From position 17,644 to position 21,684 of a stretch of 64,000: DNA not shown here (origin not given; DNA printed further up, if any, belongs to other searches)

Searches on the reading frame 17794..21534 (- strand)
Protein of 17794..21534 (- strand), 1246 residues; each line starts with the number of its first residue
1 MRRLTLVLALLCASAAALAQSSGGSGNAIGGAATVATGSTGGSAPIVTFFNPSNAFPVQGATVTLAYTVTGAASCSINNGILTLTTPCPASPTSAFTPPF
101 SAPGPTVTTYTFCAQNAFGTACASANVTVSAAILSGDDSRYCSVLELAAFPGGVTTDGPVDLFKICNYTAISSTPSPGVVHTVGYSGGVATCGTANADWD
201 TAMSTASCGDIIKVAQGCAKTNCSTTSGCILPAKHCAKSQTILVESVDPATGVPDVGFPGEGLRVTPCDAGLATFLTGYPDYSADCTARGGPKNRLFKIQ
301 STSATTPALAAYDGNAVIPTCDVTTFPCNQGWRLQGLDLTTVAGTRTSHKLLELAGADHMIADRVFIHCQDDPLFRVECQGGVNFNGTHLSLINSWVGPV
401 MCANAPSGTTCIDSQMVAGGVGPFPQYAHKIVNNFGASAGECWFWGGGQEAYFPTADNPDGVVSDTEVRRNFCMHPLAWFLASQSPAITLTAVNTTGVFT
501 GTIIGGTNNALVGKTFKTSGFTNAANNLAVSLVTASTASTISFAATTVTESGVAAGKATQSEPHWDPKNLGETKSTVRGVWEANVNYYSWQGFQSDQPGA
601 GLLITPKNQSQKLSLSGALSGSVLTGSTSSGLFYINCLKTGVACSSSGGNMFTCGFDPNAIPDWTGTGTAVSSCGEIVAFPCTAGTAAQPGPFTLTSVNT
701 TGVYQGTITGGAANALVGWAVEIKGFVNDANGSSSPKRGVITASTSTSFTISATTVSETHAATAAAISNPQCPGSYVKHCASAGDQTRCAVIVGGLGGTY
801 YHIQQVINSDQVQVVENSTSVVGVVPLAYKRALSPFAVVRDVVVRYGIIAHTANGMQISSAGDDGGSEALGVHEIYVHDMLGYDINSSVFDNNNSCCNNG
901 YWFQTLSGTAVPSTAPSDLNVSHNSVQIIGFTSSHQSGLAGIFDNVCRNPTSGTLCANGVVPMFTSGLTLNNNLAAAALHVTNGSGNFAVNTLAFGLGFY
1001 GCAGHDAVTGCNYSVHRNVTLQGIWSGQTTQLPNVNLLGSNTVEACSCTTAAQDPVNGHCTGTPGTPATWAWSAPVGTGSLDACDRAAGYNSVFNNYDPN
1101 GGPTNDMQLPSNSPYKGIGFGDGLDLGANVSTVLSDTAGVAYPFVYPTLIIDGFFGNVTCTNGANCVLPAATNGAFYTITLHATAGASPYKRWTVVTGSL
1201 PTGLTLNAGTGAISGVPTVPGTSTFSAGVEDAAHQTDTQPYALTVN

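Call 23: search_protein_families(library=pfam, proteins=[window:17794-21534:-], max_evalue=0.01)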
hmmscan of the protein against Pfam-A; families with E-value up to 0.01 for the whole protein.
window:17794-21534:- (1246 aa): 1 family
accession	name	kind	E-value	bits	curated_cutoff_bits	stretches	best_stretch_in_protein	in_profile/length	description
PF05345.18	He_PIG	-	1e-10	42.4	24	1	1167-1246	9-96/96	Putative Ig domain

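Call 89: search_protein_families(library=ncbifam, proteins=[window:17794-21534:-], max_evalue=0.05)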
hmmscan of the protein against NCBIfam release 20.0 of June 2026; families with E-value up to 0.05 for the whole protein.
window:17794-21534:- (1246 aa): 0 families

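Call 105: search_protein_families(library=pfam, proteins=[window:17794-21534:-], max_evalue=0.01)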
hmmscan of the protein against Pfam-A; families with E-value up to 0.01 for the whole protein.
window:17794-21534:- (1246 aa): 1 family
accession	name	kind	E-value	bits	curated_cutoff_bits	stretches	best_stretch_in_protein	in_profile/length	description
PF05345.18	He_PIG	-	1e-10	42.4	24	1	1167-1246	9-96/96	Putative Ig domain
